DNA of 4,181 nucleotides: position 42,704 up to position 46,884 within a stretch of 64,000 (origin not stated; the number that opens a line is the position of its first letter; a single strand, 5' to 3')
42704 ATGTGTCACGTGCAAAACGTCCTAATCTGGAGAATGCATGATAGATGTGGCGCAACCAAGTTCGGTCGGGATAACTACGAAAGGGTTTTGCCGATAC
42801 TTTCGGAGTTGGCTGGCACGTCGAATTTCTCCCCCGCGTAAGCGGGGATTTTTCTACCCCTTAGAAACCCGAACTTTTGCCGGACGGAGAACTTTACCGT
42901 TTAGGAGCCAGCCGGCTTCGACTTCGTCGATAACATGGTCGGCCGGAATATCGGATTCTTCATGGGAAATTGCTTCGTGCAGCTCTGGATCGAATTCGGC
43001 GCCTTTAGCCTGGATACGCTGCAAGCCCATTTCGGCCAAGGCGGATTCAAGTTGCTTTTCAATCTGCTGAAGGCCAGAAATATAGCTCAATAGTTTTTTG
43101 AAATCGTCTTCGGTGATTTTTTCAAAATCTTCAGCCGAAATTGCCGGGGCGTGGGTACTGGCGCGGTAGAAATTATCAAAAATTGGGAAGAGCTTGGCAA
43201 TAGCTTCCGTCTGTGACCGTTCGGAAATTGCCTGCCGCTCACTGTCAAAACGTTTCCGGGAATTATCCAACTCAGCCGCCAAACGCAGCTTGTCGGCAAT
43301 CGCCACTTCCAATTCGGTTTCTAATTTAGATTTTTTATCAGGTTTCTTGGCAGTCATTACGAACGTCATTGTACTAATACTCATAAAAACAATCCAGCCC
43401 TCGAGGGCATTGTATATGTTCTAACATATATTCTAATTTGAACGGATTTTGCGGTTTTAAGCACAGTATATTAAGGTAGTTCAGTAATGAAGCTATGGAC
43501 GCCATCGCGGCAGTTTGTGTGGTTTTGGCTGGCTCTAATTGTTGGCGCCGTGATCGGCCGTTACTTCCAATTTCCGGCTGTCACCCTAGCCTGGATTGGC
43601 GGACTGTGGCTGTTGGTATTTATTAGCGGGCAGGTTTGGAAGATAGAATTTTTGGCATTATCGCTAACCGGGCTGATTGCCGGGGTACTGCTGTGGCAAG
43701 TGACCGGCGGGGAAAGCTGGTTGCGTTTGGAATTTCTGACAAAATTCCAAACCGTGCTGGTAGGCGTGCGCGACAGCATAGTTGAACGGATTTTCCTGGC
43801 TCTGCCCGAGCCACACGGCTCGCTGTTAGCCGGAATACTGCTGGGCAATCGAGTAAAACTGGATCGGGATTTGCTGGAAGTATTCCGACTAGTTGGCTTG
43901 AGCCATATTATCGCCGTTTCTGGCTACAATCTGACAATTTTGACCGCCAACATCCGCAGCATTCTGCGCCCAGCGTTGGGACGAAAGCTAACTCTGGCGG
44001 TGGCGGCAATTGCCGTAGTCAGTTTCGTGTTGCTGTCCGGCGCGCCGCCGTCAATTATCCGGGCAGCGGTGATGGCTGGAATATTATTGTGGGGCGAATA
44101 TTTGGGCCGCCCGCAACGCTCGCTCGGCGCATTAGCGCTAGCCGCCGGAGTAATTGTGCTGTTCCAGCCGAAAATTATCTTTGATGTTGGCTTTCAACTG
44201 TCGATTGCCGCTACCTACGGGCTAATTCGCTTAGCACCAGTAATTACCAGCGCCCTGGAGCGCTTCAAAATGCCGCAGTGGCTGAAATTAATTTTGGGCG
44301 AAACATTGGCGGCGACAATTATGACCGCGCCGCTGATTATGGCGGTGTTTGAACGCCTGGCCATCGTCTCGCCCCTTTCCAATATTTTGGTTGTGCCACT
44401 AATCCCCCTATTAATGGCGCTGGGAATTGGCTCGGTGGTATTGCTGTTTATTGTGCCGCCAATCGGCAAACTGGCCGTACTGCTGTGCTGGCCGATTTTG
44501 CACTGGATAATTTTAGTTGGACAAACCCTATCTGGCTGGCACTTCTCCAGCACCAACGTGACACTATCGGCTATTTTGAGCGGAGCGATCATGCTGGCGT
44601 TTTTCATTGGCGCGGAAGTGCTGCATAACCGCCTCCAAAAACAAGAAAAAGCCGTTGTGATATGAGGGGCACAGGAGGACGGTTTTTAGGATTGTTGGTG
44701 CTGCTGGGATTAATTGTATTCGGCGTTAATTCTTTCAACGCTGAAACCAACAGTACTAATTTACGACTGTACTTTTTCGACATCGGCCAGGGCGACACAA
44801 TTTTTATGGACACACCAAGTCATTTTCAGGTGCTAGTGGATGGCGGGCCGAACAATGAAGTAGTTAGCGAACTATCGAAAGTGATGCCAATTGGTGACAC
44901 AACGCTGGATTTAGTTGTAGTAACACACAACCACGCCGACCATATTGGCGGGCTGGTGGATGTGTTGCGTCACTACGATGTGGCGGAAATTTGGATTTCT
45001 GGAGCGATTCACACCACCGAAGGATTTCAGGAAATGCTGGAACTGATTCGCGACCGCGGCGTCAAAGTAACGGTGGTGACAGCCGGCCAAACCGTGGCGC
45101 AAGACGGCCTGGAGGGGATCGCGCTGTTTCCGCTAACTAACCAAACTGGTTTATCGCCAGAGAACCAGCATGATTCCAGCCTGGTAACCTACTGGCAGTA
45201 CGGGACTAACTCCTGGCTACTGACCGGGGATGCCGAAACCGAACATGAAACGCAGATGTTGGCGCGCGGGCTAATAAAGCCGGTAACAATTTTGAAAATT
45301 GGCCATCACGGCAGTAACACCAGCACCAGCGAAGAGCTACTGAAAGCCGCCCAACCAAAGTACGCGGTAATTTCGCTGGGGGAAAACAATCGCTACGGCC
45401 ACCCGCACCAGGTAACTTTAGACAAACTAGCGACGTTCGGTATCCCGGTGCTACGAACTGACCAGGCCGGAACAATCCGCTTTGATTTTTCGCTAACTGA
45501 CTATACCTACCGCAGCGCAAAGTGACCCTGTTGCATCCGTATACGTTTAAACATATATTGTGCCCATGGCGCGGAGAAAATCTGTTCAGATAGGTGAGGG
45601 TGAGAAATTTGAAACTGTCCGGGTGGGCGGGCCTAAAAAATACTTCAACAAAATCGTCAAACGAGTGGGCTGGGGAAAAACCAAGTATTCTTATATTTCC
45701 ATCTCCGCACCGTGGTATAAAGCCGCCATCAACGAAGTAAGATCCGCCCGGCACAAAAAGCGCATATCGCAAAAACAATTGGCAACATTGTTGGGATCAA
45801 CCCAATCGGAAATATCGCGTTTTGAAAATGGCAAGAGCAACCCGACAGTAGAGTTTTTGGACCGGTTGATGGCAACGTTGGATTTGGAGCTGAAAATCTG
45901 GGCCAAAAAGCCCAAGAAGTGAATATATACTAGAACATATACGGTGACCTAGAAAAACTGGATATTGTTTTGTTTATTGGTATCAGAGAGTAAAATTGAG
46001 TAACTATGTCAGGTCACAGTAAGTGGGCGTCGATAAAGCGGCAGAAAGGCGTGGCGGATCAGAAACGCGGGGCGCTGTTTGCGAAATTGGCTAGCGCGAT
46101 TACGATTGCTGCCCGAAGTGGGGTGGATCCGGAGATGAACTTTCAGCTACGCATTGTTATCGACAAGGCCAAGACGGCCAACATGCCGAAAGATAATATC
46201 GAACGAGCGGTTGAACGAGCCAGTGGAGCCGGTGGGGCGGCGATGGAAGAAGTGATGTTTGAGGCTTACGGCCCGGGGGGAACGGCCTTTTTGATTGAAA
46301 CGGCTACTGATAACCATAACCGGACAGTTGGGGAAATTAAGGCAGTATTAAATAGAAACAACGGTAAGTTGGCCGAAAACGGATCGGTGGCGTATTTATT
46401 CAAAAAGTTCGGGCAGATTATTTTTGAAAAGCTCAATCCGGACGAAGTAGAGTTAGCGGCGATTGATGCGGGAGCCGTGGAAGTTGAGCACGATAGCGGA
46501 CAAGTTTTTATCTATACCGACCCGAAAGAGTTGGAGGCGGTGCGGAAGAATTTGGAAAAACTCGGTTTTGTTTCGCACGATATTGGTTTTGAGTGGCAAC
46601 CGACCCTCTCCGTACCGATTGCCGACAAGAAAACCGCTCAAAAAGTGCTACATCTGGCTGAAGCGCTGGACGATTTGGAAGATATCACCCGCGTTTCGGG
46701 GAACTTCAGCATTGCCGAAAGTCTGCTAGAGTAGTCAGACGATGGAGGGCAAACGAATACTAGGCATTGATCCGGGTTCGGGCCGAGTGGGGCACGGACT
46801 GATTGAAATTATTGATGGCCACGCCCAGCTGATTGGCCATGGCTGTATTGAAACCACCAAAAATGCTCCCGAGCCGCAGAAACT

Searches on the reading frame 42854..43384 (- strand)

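Call 11: search_protein_families(library=pfam, proteins=[window:42854-43384:-], max_evalue=0.01)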
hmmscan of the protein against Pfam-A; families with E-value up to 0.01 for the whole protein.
window:42854-43384:- (176 aa): 2 families
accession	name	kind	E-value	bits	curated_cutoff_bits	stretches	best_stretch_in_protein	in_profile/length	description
PF01025.24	GrpE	-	6.5e-35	120.7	25.8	1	18-175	20-165/165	GrpE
PF13747.11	DUF4164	-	0.0075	17.1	27.2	0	14-56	30-72/89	Domain of unknown function (DUF4164)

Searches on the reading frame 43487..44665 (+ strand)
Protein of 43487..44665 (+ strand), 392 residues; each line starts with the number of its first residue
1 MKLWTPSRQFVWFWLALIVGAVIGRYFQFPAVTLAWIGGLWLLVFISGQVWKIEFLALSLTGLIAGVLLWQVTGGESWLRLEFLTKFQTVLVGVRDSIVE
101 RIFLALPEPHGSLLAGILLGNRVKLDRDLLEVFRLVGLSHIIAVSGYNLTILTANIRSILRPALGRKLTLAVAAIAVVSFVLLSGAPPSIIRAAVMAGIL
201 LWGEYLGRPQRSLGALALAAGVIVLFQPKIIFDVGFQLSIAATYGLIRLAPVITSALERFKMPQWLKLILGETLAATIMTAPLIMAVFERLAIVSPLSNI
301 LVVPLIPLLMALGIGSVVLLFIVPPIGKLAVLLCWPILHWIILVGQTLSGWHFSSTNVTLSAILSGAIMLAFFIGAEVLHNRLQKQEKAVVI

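Call 11: search_protein_families(library=pfam, proteins=[window:43487-44665:+], max_evalue=0.01)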
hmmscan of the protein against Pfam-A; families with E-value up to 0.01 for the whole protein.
window:43487-44665:+ (392 aa): 1 family
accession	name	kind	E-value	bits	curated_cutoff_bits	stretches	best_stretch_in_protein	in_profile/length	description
PF03772.21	Competence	-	1.7e-49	169.1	23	1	117-373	1-260/270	Competence protein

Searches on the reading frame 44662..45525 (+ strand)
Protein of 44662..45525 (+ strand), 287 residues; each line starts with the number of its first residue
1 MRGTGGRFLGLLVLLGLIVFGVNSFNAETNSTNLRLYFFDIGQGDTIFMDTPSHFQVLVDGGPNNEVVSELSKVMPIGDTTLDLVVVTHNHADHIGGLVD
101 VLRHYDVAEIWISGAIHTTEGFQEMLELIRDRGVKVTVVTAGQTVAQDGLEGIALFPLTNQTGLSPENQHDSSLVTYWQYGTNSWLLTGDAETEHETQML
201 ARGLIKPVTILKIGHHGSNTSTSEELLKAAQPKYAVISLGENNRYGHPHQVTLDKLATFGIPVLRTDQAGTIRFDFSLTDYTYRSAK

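Call 11: search_protein_families(library=pfam, proteins=[window:44662-45525:+], max_evalue=0.01)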
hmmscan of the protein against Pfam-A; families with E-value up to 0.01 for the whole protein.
window:44662-45525:+ (287 aa): 3 families
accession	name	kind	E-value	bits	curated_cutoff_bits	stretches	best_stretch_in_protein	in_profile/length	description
PF00753.33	Lactamase_B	-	5.8e-19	69.2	22.7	1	55-240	16-195/196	Metallo-beta-lactamase superfamily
PF12706.13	Lactamase_B_2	-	3.3e-08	33.8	27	1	57-173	3-124/200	Beta-lactamase superfamily domain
PF25281.1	MBL_MAP1B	-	0.0015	18.1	37.6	1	35-104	22-87/279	MAP1B MBL-like domain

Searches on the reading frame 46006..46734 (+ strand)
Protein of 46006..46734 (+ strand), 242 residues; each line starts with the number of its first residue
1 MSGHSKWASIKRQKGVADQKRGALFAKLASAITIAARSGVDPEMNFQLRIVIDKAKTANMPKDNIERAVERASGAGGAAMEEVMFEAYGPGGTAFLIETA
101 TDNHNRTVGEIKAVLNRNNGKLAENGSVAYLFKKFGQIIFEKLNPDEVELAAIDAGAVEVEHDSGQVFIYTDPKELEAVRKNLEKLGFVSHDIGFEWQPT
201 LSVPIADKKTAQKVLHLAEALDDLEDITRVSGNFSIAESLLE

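Call 44: search_protein_families(library=pfam, proteins=[window:46006-46734:+], max_evalue=0.001)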
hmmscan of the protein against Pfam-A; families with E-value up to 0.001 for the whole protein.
window:46006-46734:+ (242 aa): 2 families
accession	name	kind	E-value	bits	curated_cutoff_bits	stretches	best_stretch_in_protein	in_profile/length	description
PF01709.26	Transcrip_reg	-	7.5e-46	156.2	27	1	80-234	1-160/160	TACO1/YebC second and third domain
PF20772.2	TACO1_YebC_N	-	2e-28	99.1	36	1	5-74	1-72/73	TACO1/YebC protein N-terminal domain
